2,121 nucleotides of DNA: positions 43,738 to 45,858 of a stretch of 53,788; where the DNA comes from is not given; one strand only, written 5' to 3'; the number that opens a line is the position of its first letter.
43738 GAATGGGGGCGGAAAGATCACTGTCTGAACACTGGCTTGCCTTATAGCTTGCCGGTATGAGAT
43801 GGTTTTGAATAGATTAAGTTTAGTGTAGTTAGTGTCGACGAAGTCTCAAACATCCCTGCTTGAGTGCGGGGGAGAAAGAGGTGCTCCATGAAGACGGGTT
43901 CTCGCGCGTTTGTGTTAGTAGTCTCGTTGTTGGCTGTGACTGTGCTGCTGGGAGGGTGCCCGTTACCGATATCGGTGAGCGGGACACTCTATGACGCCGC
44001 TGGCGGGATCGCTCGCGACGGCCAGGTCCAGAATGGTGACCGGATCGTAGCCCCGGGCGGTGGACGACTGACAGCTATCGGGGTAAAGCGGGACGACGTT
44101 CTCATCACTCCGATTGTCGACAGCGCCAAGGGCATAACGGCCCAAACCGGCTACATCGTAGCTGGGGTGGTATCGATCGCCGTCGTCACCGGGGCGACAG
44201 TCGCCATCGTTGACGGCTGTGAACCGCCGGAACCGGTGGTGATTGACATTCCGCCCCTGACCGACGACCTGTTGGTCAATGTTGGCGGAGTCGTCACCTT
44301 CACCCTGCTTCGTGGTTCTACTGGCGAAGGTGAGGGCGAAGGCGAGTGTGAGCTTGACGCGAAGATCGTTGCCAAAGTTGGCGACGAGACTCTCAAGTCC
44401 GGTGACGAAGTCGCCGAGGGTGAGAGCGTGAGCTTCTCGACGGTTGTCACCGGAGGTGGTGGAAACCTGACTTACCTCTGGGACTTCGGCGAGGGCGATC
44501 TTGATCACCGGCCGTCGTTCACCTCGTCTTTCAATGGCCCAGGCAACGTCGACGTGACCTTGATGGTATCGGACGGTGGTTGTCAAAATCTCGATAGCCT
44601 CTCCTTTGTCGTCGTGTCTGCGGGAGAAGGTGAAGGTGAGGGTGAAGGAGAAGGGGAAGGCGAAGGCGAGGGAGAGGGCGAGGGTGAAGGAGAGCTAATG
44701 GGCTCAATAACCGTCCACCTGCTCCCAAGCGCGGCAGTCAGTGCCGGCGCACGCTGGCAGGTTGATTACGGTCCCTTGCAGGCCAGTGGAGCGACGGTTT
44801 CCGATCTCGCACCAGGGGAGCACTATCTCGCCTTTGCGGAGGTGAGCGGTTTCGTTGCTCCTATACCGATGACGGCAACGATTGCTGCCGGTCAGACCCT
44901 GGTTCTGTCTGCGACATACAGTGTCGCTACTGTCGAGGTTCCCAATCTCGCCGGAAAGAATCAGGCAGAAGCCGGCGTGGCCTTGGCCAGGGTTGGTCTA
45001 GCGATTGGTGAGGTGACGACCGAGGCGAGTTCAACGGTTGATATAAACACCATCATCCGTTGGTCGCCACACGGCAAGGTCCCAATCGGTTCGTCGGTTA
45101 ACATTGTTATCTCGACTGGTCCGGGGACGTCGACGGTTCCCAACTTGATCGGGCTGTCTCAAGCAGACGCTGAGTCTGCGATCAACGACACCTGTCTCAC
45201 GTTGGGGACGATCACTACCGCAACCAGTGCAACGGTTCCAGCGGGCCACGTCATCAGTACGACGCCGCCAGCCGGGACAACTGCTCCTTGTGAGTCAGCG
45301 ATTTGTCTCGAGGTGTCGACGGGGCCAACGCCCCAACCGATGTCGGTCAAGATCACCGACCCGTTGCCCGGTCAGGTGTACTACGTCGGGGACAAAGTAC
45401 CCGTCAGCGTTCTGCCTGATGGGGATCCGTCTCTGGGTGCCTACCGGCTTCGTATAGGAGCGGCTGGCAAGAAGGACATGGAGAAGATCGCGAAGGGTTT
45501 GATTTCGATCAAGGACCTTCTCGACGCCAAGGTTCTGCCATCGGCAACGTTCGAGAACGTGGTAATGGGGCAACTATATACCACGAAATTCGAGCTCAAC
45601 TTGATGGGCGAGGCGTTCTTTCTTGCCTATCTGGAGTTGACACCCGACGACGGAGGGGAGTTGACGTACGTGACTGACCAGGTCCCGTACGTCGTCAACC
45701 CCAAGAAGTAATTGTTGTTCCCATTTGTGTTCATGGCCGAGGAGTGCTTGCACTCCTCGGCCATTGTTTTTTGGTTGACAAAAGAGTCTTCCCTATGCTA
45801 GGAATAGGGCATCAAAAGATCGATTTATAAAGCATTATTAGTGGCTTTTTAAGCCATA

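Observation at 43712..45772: Compositionally foreign, G+C-rich lipoprotein gene combining PKD, two PASTA domains and (Gly-Glu)n linkers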

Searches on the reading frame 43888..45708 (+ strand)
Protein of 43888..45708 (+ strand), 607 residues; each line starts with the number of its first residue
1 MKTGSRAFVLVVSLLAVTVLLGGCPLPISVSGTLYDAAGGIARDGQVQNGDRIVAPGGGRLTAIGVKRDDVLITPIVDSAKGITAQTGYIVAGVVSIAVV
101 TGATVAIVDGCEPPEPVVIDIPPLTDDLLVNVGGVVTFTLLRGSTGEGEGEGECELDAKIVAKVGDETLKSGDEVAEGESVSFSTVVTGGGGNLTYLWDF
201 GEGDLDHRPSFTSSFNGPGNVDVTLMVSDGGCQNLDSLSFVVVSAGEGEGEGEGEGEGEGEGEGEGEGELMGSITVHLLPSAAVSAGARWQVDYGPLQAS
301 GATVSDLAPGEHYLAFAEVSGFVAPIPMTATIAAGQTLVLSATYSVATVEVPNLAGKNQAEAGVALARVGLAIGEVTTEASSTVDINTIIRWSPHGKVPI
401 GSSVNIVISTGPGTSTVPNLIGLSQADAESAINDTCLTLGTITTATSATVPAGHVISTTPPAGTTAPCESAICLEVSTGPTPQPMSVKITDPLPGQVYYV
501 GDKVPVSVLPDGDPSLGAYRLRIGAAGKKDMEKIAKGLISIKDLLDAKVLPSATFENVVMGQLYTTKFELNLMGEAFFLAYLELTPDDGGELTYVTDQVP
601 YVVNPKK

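Call 5: search_protein_families(library=pfam, proteins=[window:43888-45708:+], max_evalue=1)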
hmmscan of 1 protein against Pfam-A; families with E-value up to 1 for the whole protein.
window:43888-45708:+ (607 aa): 3 families
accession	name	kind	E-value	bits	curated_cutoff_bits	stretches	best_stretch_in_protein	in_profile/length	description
PF03793.24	PASTA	-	4.6e-22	78.2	23.2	2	416-477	2-63/64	PASTA domain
PF00801.26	PKD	-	1.6e-08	34.9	23.5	1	175-232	11-70/80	PKD domain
PF18911.6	PKD_4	-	3.3e-07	30.7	27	1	173-234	12-76/85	PKD domain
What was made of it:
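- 43960..44316 (+): N-domain type A (residues 25-143), family-specific, with a very hydrophobic segment at residues 88-108 (nt 44149-44211). No Pfam hit (call 5).
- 44344..44622 (+): PKD module (residues 153-245; Pfam match at 175-232). PF00801 34.9 bits (cut-off 23.5) and PF18911 30.7 bits (call 5).
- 44698..44928 (+): Beta-sandwich module (residues 271-347), PEGA/CarboxypepD_reg-like in sequence pattern; unique to the window among the slot genes compared. No Pfam hit at E <= 1 (call 5).
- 44929..45327 (+): Two PASTA domains (residues 348-413 and 414-480). PF03793 78.2 bits, 2 stretches (call 5).
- On PASTA domain (Pfam PF03793): 78.2 bits against 23.2, two stretches at residues about 348-413 and 416-477 (call 5).
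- On Stk1/PknB-family PASTA Ser/Thr kinase (NCBIfam NF033483): No Pkinase hit in Pfam (call 5).
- On Class B PBP with C-terminal PASTA (PBP2x type): No such Pfam hit at E <= 1 (call 5).
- On PKD domain (PF00801 / PF18911): 34.9 bits against 23.5 and 30.7 against 27 (call 5).
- On PEGA / CarboxypepD_reg-like beta-sandwich (for residues 271-347): No hit at E <= 1 for the window protein (call 5).
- Closest known: PASTA domains of class B penicillin-binding proteins. Different: No transpeptidase or dimerisation domain in the window protein (call 5).
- Checked: Pfam finds PKD at residues 175-232 (E 1.6e-8) and two PASTA domains (E 4.6e-22) (call 5).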

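Call 11: find_homologous_proteins(query=window:43888-45708:+, max_evalue=0.001)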
Query window:43888-45708:+ (607 aa): 74 proteins with E <= 0.001 among 8000 candidates.
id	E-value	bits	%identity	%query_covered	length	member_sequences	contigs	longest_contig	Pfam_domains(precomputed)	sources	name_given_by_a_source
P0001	3.5e-77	278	56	42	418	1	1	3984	PF03793.25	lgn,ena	-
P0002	8.9e-71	257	42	43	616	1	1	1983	PF03793.25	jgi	-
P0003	1.8e-65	240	40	42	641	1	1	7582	PF03793.25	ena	-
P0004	1.5e-60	224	44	22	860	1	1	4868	PF03793.25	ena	-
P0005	1.6e-56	210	45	22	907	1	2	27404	PF25168.2,PF24105.2,PF24805.2,PF25048.2,PF23342.2,PF13499.13,PF24817.2,PF23798.2,PF13405.13,PF23393.3,PF20426.5,PF25460.2,PF13202.13,PF00400.39,PF23414.2,PF23410.5,PF23775.2,PF25174.2,PF24814.2,PF23381.2,PF25173.2,PF25171.2,PF12894.14,PF25175.2,PF24796.2,PF00036.39,PF07676.19,PF24780.2,PF23409.2,PF2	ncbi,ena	-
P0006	9.8e-48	181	47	24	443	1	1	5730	PF03793.25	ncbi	ncbi:PASTA domain-containing protein, partial [Kaarinaea lacus]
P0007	2.1e-44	170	41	25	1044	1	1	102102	PF03793.25,PF00041.28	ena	-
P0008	2.6e-39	153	41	24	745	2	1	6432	PF03793.25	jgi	jgi:beta-lactam-binding protein with PASTA domain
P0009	3.6e-32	130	49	13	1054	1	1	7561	PF23034.2,PF24893.1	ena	-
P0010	3.6e-32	130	42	27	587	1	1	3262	PF03793.25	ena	-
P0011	8.8e-25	105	38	21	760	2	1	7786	PF03793.25,PF24595.2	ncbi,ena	-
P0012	5.1e-23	100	38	22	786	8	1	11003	PF18998.7,PF03793.25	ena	-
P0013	2.8e-22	97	35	22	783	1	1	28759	PF18998.7,PF03793.25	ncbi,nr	ncbi:MAG: PASTA domain-containing protein [Candidatus Hydrogenedentes bacterium]|nr:PASTA domain-con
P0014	2.4e-20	91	34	24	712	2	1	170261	PF07714.24,PF00069.32,PF03109.23,PF03793.25,PF01163.29,PF01636.30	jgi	-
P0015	1.3e-18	85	33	16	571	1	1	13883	PF00801.27,PF18911.7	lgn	-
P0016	2.6e-17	81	54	10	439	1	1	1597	PF00801.27,PF13573.13,PF13927.13,PF03793.25,PF18911.7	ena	-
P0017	1.4e-16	78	34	24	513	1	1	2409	PF03793.25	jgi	jgi:beta-lactam-binding protein with PASTA domain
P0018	4.0e-16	77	41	24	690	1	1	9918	PF07714.24,PF00069.32,PF03109.23,PF03793.25,PF01636.30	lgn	-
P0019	1.2e-15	75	36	23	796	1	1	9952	PF18998.7,PF03793.25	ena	-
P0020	8.7e-15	72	37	23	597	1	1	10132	PF07714.24,PF00069.32,PF03109.23,PF03793.25,PF01636.30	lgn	-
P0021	1.2e-13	69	36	12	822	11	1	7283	-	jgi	jgi:hypothetical protein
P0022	2.5e-13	68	35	25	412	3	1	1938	PF03793.25,PF14812.12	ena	-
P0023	3.1e-13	67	42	12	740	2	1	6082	PF00112.30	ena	-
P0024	3.7e-13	67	34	24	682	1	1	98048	PF07714.24,PF00069.32,PF03109.23,PF03793.25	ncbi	ncbi:Stk1 family PASTA domain-containing Ser/Thr kinase [Promicromonospora xylanilytica]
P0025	6.0e-13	66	39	25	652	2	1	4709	PF07714.24,PF00069.32,PF03109.23,PF03793.25,PF01636.30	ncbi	-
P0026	9.9e-13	66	41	26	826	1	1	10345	PF22352.3,PF03793.25,PF00082.28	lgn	-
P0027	2.6e-12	64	35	25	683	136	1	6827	PF07714.24,PF00069.32,PF03109.23,PF03793.25,PF14812.12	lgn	-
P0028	4.0e-12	64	36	25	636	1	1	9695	PF07714.24,PF00069.32,PF03109.23,PF03793.25,PF01636.30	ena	-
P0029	4.9e-12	63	36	21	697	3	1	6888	PF07714.24,PF00069.32,PF03109.23,PF03793.25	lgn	-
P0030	7.0e-12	63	38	25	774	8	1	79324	PF07714.24,PF00069.32,PF03109.23,PF03793.25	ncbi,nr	ncbi:MAG: protein kinase [Lachnospiraceae bacterium]|nr:protein kinase [Lachnospiraceae bacterium]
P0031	9.1e-12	62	31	32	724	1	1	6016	PF07714.24,PF00069.32,PF03109.23,PF03793.25,PF01636.30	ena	-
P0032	9.1e-12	62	34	22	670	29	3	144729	PF07714.24,PF00069.32,PF03793.25,PF01636.30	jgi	jgi:eukaryotic-like serine/threonine-protein kinase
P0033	1.3e-11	62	33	19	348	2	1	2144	PF03793.25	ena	-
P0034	1.8e-11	61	33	22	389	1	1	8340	PF22962.4,PF03793.25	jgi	-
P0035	3.0e-11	61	36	22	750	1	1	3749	PF07714.24,PF00069.32,PF03109.23,PF03793.25,PF01636.30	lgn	-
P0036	6.6e-11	60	33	23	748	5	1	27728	PF02412.24,PF16403.12,PF18998.7,PF03793.25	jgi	-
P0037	7.2e-11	59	37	23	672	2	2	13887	PF07714.24,PF00069.32,PF03109.23,PF03793.25,PF14531.13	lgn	-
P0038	7.7e-11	59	33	24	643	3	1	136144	PF07714.24,PF00069.32,PF03109.23,PF03793.25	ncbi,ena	-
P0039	2.2e-10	58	33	23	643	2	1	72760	PF07714.24,PF00069.32,PF03109.23,PF03793.25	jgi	jgi:serine/threonine protein kinase/beta-lactam-binding protein with PASTA domain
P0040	2.5e-10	58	37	25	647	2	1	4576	PF07714.24,PF00069.32,PF03109.23,PF03793.25,PF01636.30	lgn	-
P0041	7.1e-10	56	28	24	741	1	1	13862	PF07714.24,PF00069.32,PF03109.23,PF03793.25,PF01636.30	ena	-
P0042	7.1e-10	56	33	25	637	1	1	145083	PF07714.24,PF00069.32,PF03109.23,PF03793.25,PF01636.30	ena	-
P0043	9.6e-10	56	28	25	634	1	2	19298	PF07714.24,PF00069.32,PF03109.23,PF03793.25,PF01636.30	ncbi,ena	-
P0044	2.0e-9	55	34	25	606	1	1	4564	PF07714.24,PF00069.32,PF03109.23,PF03793.25,PF01636.30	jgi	-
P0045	3.8e-9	54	40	22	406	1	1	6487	PF07452.18,PF03793.25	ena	-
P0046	2.3e-8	51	34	22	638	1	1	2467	PF07714.24,PF00069.32,PF03109.23,PF03793.25,PF01636.30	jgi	jgi:beta-lactam-binding protein with PASTA domain/tRNA A-37 threonylcarbamoyl transferase component 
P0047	2.7e-8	51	28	24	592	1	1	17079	PF07714.24,PF00069.32,PF03109.23,PF03793.25,PF01636.30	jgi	jgi:eukaryotic-like serine/threonine-protein kinase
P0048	3.5e-8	51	37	22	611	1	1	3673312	PF07714.24,PF00069.32,PF03109.23,PF03793.25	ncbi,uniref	ncbi:Stk1 family PASTA domain-containing Ser/Thr kinase [Curtobacterium sp. 1P10AnD]|uniref:Stk1 fam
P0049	3.7e-8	51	32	25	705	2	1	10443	PF07714.24,PF00069.32,PF03109.23,PF03793.25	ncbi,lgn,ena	-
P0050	6.1e-8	50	27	25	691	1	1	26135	PF07714.24,PF00069.32,PF03109.23,PF03793.25,PF14531.13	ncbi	-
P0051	5.0e-7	47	35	25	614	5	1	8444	PF07714.24,PF00069.32,PF03109.23,PF03793.25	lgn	-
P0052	5.9e-7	47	27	24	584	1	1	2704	PF07714.24,PF00069.32,PF03109.23,PF03793.25,PF01636.30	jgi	jgi:eukaryotic-like serine/threonine-protein kinase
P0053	8.4e-7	46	30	27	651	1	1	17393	PF07714.24,PF00069.32,PF03109.23,PF03793.25,PF14531.13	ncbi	-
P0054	1.2e-6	46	38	14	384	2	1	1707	PF03793.25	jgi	jgi:serine/threonine-protein kinase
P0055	1.6e-6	45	34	22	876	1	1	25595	PF03793.25,PF00912.29,PF00905.28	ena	-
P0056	1.6e-6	45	31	25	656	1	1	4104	PF07714.24,PF00069.32,PF03793.25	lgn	-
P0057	3.5e-6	44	27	24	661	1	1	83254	PF07714.24,PF00069.32,PF03109.23,PF03793.25,PF01636.30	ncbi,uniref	ncbi:Stk1 family PASTA domain-containing Ser/Thr kinase [Amycolatopsis sp. NPDC026612]|uniref:Stk1 f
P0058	4.3e-6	44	36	17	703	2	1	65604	PF07714.24,PF00069.32,PF03109.23,PF03793.25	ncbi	ncbi:MAG: Stk1 family PASTA domain-containing Ser/Thr kinase [Cellulosilyticaceae bacterium]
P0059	4.9e-6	44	32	22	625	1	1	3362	PF07714.24,PF00069.32,PF03793.25,PF01636.30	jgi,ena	-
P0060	4.9e-6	44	32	20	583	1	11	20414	PF07714.24,PF00069.32,PF03109.23,PF03793.25,PF01636.30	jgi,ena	jgi:serine/threonine-protein kinase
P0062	5.8e-6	43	44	14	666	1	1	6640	PF07714.24,PF00069.32,PF03109.23,PF03793.25,PF01636.30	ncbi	ncbi:MAG TPA: PASTA domain-containing protein [Acidimicrobiales bacterium]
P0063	9.9e-6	43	35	21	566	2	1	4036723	PF07714.24,PF00069.32,PF03109.23,PF03793.25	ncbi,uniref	ncbi:Stk1 family PASTA domain-containing Ser/Thr kinase [Frondihabitans australicus]|uniref:Stk1 fam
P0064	9.9e-6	43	29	22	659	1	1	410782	PF07714.24,PF00069.32,PF03109.23,PF03793.25,PF01636.30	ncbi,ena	-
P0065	2.8e-5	41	31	25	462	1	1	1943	PF03793.25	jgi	jgi:serine/threonine-protein kinase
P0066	3.5e-5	41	-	-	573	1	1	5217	PF00801.27,PF18911.7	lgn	-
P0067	4.3e-5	40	32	25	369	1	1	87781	PF03793.25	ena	-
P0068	5.1e-5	40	33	22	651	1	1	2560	PF07714.24,PF00069.32,PF03109.23,PF03793.25,PF01636.30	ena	-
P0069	5.7e-5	40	35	21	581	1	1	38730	PF07714.24,PF00069.32,PF03109.23,PF03793.25,PF01636.30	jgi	jgi:eukaryotic-like serine/threonine-protein kinase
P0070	9.0e-5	39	37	14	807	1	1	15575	PF01740.27,PF03793.25,PF00916.27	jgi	jgi:high affinity sulfate transporter 1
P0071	1.0e-4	39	47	11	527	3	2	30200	PF03793.25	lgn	-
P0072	2.7e-4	38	44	11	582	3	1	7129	PF07714.24,PF00069.32,PF03109.23,PF03793.25,PF01636.30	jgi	jgi:beta-lactam-binding protein with PASTA domain/tRNA A-37 threonylcarbamoyl transferase component 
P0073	6.5e-4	37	50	11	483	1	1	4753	PF07714.24,PF00069.32,PF03109.23,PF03793.25,PF01636.30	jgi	-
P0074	6.6e-4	36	47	11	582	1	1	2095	PF07714.24,PF00069.32,PF03109.23,PF03793.25,PF01636.30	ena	-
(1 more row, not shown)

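Call 13: find_encoding_contigs(protein=window:43888-45708:+, flank=10000, max_places=10)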
Protein window:43888-45708:+ (607 aa): no gene with exactly this product is on record in the collection.
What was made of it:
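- The exact protein is not on record in any other assembly (call 13). The exact protein is not found in any other assembly (call 13).
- Tried and rejected: The exact protein was looked up in public assemblies and is not on record (call 13).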

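Call 14: find_encoding_contigs(protein=P0001, flank=10000, max_places=6)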
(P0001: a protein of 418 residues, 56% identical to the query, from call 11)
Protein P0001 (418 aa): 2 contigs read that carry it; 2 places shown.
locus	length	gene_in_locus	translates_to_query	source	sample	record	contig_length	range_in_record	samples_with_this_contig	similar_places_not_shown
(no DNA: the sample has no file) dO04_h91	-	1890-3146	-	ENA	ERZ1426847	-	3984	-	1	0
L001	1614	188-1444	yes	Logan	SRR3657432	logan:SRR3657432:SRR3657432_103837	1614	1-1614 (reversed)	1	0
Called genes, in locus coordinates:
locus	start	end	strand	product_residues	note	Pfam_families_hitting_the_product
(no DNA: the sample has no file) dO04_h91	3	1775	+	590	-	?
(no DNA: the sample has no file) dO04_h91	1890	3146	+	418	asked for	PF03793:PASTA (weak)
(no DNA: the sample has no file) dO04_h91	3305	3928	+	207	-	PF18911:PKD_4, PF00041:fn3 (weak), PF16656:Pur_ac_phosph_N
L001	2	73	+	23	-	?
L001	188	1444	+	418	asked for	PF03793:PASTA (weak)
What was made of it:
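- P0001 sits between a gene of more than 590 aa and a PKD/fn3 gene (call 14).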

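Call 25: find_encoding_contigs(protein=P0003, flank=8000, max_places=3)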
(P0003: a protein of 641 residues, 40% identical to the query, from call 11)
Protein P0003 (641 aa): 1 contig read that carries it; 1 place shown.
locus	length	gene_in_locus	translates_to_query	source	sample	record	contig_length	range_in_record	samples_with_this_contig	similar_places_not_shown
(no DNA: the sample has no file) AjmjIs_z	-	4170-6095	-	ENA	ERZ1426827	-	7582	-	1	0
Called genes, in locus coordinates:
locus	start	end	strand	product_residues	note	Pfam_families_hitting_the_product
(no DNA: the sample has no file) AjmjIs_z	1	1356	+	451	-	?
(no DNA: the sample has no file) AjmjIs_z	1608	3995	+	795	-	-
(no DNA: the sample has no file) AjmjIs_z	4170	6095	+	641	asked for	PF03793:PASTA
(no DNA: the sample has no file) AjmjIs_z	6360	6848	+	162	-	-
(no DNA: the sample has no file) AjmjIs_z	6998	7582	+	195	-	?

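Call 26: find_encoding_contigs(protein=P0010, flank=8000, max_places=3)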
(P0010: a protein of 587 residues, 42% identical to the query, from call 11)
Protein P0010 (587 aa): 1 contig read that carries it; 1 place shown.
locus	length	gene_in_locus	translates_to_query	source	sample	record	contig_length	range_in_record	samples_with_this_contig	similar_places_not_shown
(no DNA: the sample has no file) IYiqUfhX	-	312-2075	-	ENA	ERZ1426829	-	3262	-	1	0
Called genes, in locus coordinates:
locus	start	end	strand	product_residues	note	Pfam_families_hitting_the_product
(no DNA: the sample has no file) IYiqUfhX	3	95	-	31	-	?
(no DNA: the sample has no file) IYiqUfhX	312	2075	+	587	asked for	PF03793:PASTA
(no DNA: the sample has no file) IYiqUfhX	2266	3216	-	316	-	PF13565:HTH_32, PF00665:rve, PF13683:rve_3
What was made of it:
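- On Recently acquired genomic island: Only the unrelated contig of P0010 has an rve transposase (call 26).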

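Call 27: find_encoding_contigs(protein=P0002, flank=8000, max_places=3)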
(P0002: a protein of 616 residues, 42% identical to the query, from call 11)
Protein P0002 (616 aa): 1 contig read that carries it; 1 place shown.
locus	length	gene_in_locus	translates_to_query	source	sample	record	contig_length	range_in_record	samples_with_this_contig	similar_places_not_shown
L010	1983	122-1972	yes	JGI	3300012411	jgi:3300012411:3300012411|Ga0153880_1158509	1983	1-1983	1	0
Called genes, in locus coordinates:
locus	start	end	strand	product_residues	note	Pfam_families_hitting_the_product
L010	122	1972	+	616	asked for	PF03793:PASTA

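Call 43: list_cluster_members(proteins=[P0005, P0007, P0009, P0011, P0012, P0015, P0016, P0021, P0023, P0004])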
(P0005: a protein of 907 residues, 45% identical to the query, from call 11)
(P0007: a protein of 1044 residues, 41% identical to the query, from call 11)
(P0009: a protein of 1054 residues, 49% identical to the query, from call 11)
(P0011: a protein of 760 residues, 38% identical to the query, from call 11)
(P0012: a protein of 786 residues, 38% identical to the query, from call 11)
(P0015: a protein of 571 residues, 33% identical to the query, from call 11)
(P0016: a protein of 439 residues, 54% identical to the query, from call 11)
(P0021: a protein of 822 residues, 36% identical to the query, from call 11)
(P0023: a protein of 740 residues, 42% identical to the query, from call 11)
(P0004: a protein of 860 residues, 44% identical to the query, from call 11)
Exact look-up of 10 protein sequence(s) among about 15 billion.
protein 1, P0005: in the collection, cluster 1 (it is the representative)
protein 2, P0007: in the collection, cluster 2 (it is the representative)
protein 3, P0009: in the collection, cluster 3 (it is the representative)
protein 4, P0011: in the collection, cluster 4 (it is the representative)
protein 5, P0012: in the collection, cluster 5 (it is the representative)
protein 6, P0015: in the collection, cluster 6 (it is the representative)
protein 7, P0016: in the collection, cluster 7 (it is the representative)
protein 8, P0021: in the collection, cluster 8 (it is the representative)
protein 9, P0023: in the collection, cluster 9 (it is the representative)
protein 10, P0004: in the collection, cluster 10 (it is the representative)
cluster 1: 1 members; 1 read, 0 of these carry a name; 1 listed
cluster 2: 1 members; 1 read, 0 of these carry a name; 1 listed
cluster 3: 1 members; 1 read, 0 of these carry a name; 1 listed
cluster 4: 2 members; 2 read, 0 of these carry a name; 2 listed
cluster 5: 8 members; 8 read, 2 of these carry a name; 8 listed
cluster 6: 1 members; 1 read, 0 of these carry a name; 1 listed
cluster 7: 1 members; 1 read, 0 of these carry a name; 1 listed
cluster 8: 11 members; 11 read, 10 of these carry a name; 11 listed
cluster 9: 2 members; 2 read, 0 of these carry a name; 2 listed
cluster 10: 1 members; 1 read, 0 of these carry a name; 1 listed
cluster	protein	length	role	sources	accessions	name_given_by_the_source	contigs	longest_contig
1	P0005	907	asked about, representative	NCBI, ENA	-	-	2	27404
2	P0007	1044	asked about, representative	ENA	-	-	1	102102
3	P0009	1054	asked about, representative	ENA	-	-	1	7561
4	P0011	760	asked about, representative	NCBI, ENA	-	-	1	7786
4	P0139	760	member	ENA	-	-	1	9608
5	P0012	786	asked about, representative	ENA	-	-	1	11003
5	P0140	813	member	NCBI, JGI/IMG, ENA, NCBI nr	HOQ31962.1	MAG TPA: PASTA domain-containing protein [Candidatus Hydrogenedens sp.] | PASTA domain-containing protein [Candidatus Hydrogenedens sp.]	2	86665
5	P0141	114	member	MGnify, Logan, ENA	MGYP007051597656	CR=1 FL=1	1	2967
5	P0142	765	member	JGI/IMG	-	-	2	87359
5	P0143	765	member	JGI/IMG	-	-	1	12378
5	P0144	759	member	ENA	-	-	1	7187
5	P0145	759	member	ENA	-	-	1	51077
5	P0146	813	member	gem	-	-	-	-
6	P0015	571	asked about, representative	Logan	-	-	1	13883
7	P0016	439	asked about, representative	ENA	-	-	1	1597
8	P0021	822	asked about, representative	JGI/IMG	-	hypothetical protein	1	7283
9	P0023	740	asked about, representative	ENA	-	-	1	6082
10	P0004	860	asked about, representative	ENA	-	-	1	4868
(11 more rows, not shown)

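Call 54: search_solved_structures(query=window:43888-45708:+, max_evalue=0.01)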
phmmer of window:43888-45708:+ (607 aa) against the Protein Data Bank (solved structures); distinct sequences matched with E-value up to 0.01: 11.
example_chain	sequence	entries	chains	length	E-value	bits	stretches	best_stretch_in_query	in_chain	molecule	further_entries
2kui_A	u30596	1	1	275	5.8e-13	51.5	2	350-479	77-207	Serine/threonine-protein kinase pknB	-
3py9_A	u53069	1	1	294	6.7e-10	41.3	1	350-466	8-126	Protein kinase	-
3m9g_A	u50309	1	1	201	8.3e-10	41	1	350-466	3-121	Protein kinase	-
5e12_A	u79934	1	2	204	7.8e-08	34.5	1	350-479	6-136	Serine/threonine-protein kinase PknB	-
2kue_A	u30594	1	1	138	1e-07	34.1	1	350-477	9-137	Serine/threonine-protein kinase pknB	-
2kud_A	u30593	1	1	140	1.2e-06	30.6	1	348-478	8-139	Serine/threonine-protein kinase pknB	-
5e10_A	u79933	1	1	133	2.1e-06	29.8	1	349-478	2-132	Serine/threonine-protein kinase PknB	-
3ouv_A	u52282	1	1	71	5.7e-06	28.4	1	411-479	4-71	Serine/threonine protein kinase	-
2kuf_A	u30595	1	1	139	8.3e-06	27.8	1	411-479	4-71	Serine/threonine-protein kinase pknB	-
5e0z_A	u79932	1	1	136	1.6e-05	26.9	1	411-479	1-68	Serine/threonine-protein kinase PknB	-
4l9d_A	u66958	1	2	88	0.00086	21.2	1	176-230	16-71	Protease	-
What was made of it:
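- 44344..44622 (+): PDB 4l9d, E 8.6e-4 (call 54).
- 44929..45327 (+): PDB PknB/PrkC ectodomains, E down to 5.8e-13 (call 54).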
